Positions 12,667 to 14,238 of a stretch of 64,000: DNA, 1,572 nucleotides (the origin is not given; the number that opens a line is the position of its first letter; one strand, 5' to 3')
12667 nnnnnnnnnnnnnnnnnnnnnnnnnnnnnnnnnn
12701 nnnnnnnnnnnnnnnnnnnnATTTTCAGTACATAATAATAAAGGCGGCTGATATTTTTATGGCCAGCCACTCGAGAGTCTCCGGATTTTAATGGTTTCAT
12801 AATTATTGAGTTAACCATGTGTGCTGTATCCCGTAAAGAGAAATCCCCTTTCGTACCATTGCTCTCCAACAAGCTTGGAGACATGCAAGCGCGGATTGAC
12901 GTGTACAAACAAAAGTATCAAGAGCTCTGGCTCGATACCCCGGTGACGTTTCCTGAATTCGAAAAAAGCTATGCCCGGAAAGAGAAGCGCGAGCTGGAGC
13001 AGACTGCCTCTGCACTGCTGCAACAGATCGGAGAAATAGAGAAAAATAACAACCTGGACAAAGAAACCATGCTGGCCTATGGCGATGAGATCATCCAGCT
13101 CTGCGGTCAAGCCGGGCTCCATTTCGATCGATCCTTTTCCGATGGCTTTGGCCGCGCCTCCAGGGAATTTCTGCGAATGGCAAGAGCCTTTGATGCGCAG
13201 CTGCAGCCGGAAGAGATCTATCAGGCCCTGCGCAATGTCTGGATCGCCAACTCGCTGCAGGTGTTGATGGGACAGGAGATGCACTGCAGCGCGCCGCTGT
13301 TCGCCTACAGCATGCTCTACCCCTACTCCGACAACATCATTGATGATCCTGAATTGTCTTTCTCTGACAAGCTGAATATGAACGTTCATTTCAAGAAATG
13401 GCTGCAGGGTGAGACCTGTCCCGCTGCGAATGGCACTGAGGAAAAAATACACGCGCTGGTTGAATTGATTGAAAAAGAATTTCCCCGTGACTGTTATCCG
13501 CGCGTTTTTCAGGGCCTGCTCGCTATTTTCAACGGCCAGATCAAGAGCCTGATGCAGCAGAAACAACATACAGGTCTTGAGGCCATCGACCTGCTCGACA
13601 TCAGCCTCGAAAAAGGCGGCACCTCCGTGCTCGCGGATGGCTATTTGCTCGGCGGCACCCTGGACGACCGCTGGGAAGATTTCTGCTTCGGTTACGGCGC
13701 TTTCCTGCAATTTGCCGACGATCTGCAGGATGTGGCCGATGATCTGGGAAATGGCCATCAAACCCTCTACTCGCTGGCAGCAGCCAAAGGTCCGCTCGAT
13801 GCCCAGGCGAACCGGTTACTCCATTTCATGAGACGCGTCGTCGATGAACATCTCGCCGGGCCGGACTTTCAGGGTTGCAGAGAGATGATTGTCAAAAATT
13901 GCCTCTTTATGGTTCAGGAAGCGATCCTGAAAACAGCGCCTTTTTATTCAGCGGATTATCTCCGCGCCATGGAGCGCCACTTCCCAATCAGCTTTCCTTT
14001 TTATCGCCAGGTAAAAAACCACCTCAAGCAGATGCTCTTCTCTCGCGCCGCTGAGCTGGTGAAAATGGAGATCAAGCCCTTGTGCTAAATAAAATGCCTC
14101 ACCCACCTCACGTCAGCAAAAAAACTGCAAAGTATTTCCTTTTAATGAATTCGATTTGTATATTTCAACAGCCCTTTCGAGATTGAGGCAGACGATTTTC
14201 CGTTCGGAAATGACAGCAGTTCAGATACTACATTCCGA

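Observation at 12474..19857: Three copies of a ~230-290-nt structured intergenic element with compensatory base changes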

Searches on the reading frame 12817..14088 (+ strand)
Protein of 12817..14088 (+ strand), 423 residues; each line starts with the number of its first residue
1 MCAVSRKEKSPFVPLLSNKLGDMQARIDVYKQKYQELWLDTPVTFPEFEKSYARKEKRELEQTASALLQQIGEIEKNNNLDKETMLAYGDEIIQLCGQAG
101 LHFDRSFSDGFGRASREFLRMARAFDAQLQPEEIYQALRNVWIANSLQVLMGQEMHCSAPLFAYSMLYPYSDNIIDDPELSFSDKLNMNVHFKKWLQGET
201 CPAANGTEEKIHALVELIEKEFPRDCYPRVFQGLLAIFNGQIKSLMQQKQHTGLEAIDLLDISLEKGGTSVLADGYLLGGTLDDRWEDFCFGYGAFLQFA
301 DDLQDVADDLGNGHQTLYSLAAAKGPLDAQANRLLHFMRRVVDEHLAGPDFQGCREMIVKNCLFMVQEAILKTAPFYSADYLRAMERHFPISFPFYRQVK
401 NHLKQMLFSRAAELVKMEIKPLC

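Call 10: search_protein_families(library=pfam, proteins=[window:12817-14088:+])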
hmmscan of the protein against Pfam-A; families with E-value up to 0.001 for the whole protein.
window:12817-14088:+ (423 aa): 0 families

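Call 33: find_homologous_proteins(query=window:12817-14088:+)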
Query window:12817-14088:+ (423 aa): 3079 proteins with E <= 0.001 among 8000 candidates; the best 120 are listed.
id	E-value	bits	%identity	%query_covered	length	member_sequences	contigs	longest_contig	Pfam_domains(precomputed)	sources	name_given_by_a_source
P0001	3.2e-288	974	100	100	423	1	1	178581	-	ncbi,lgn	-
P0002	1.1e-214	731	75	99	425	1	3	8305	-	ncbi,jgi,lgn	-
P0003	4.9e-168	578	63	97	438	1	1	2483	-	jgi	jgi:hypothetical protein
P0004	3.7e-156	539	58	99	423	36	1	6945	-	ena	-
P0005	3.1e-154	532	60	94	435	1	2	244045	-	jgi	jgi:hypothetical protein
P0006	5.7e-152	525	59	93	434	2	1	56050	-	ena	-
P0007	9.7e-151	521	57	97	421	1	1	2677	-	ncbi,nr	ncbi:MAG: hypothetical protein MUC94_18595 [bacterium]|nr:hypothetical protein [bacterium]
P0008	2.9e-150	519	56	98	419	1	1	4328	-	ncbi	-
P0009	2.1e-149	516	55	97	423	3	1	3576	-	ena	-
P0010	1.7e-148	513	55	99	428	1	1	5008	-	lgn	-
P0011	2.6e-146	506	58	96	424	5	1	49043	-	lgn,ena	-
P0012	3.4e-144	499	55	97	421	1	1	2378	-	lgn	-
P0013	1.4e-143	497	57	94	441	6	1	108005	-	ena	-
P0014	1.9e-143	497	57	95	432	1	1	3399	-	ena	-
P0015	7.1e-143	495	56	96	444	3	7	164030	-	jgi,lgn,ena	-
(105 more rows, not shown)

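Call 34: find_encoding_contigs(protein=P0001, flank=10000, max_places=5)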
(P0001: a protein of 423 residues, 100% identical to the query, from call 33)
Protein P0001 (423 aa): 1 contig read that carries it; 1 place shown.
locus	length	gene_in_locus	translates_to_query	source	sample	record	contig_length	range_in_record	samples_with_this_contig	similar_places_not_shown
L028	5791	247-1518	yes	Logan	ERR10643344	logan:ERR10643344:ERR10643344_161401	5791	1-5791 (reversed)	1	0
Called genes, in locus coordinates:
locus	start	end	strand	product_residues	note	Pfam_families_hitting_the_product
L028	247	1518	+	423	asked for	-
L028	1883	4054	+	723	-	PF13860:FlgD_ig (weak)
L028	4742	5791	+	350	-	?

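Call 35: find_encoding_contigs(protein=P0002, flank=10000, max_places=5)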
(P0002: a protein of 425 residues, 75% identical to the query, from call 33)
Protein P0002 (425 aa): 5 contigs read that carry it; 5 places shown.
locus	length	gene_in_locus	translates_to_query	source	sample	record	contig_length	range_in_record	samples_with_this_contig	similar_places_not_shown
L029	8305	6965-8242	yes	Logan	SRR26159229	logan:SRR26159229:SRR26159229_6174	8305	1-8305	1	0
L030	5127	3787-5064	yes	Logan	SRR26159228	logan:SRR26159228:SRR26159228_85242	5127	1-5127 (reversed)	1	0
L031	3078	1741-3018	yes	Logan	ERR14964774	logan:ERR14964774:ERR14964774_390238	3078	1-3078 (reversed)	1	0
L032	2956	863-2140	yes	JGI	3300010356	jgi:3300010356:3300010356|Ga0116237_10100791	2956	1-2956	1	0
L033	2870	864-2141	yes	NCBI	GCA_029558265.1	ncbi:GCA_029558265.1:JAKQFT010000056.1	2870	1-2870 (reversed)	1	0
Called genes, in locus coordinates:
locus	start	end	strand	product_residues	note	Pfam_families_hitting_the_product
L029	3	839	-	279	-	?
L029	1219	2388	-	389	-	PF02729:OTCace_N, PF00185:OTCace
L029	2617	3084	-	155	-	PF00111:Fer2, PF13085:Fer2_3 (weak), PF01799:Fer2_2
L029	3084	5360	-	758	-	PF01315:Ald_Xan_dh_C, PF02738:MoCoBD_1, PF20256:MoCoBD_2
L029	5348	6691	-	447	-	PF07969:Amidohydro_3 (weak), PF01979:Amidohydro_1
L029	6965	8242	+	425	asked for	-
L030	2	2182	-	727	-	?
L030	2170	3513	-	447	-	PF07969:Amidohydro_3 (weak), PF01979:Amidohydro_1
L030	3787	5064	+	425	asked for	-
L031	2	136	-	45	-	?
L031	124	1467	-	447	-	PF07969:Amidohydro_3 (weak), PF01979:Amidohydro_1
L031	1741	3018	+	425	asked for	-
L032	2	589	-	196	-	?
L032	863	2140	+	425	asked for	-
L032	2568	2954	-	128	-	?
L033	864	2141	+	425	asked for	-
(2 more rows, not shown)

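Call 47: find_encoding_contigs(protein=P0005, flank=10000, max_places=3)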
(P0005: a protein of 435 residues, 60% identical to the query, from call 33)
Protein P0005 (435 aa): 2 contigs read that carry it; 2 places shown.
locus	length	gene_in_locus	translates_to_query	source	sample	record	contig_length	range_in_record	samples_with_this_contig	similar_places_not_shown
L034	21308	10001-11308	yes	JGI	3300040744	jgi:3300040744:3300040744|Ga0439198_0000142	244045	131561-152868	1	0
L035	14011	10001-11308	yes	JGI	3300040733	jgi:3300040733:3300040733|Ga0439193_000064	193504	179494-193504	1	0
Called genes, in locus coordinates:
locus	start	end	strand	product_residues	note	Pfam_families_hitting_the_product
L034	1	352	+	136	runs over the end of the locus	PF00085:Thioredoxin, PF13098:Thioredoxin_2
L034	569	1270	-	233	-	PF09365:DUF2461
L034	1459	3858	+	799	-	PF00041:fn3 (weak), PF18962:Por_Secre_tail (weak)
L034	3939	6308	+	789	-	PF13620:CarboxypepD_reg, PF13715:CarbopepD_reg_2, PF18939:DUF5686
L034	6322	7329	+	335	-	PF00696:AA_kinase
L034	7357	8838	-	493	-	PF00370:FGGY_N, PF02782:FGGY_C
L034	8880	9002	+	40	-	-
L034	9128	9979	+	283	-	PF03807:F420_oxidored, PF14748:P5CR_dimer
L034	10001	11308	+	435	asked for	-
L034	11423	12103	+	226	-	PF12728:HTH_17, PF13384:HTH_23 (faint), PF00359:PTS_EIIA_2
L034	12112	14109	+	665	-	PF00662:Proton_antipo_N (weak), PF00361:Proton_antipo_M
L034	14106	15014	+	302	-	PF00146:NADHdh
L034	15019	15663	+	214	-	PF00420:Oxidored_q2 (weak)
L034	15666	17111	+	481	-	PF00361:Proton_antipo_M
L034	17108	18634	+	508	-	PF00329:Complex1_30kDa, PF00346:Complex1_49kDa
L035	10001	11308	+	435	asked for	-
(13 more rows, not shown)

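Call 48: find_encoding_contigs(protein=P0006, flank=10000, max_places=3)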
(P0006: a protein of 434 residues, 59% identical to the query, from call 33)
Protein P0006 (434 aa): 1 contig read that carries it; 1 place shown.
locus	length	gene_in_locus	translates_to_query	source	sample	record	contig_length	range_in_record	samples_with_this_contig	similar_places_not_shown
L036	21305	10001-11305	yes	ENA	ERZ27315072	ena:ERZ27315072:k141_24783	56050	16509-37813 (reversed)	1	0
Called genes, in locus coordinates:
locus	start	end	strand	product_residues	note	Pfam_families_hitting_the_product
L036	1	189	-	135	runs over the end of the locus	-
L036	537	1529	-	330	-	PF18962:Por_Secre_tail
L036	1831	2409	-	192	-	PF12804:NTP_transf_3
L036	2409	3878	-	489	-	PF00291:PALP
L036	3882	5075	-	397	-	PF02729:OTCace_N, PF00185:OTCace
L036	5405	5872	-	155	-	PF00111:Fer2 (weak), PF13085:Fer2_3 (weak), PF01799:Fer2_2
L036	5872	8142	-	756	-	PF01315:Ald_Xan_dh_C, PF02738:MoCoBD_1, PF20256:MoCoBD_2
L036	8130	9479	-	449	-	PF01979:Amidohydro_1, PF07969:Amidohydro_3 (weak)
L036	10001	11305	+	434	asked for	-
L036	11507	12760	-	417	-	PF00291:PALP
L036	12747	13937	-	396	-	PF01546:Peptidase_M20, PF07687:M20_dimer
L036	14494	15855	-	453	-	PF01979:Amidohydro_1, PF07969:Amidohydro_3 (weak)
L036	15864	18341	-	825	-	PF14691:Fer4_20, PF00070:Pyr_redox (faint), PF07992:Pyr_redox_2, PF13450:NAD_binding_8 (weak), PF13738:Pyr_redox_3 (faint)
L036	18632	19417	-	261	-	PF02567:PhzC-PhzF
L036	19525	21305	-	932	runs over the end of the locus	PF22073:Cep192_D4 (weak), PF22544:HYDIN_VesB_CFA65-like_Ig, PF22073:Cep192_D4, PF22544:HYDIN_VesB_CFA65-like_Ig, PF22073:Cep192_D4, PF22544:HYDIN_VesB_CFA65-like_Ig (weak), PF22073:Cep192_D4 (weak), PF22544:HYDIN_VesB_CFA65-like_Ig, +13 more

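Call 49: find_encoding_contigs(protein=P0015, flank=10000, max_places=4)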
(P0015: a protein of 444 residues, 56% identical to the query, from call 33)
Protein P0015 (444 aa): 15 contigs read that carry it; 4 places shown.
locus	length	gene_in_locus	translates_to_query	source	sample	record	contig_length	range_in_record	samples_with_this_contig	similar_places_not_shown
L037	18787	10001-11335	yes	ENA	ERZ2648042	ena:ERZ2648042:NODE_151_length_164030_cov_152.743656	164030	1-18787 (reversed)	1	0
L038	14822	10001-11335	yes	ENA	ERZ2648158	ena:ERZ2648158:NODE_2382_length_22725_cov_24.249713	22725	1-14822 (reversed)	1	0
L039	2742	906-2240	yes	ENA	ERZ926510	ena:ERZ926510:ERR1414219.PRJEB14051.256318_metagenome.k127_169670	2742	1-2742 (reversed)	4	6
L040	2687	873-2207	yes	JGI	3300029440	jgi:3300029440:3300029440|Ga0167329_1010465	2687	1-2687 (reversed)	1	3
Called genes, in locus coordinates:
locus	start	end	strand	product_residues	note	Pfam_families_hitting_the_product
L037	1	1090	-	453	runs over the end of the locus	PF00072:Response_reg, PF00158:Sigma54_activat, PF14532:Sigma54_activ_2, PF07724:AAA_2 (faint), PF07728:AAA_5 (weak), PF25601:AAA_lid_14, PF02954:HTH_8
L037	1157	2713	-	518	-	PF00072:Response_reg, PF00512:HisKA, PF02518:HATPase_c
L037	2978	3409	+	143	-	PF01258:zf-dskA_traR (weak)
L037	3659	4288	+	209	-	PF13505:OMP_b-brl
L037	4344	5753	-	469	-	PF09594:GT87 (weak)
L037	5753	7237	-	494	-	PF01467:CTP_transf_like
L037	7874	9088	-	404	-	PF14690:Zn_ribbon_ISL3, PF13542:HTH_Tnp_ISL3, PF01610:DDE_Tnp_ISL3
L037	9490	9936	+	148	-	-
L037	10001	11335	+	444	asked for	-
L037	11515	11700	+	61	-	-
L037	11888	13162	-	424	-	PF13701:DDE_Tnp_1_4, PF01609:DDE_Tnp_1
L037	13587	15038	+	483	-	PF13751:DDE_Tnp_1_6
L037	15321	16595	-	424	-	PF13701:DDE_Tnp_1_4, PF01609:DDE_Tnp_1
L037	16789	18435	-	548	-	PF01609:DDE_Tnp_1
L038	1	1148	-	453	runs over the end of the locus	PF00072:Response_reg, PF00158:Sigma54_activat, PF14532:Sigma54_activ_2, PF07724:AAA_2 (faint), PF07728:AAA_5 (weak), PF25601:AAA_lid_14, PF02954:HTH_8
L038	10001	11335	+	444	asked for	-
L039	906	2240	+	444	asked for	-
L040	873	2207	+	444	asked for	-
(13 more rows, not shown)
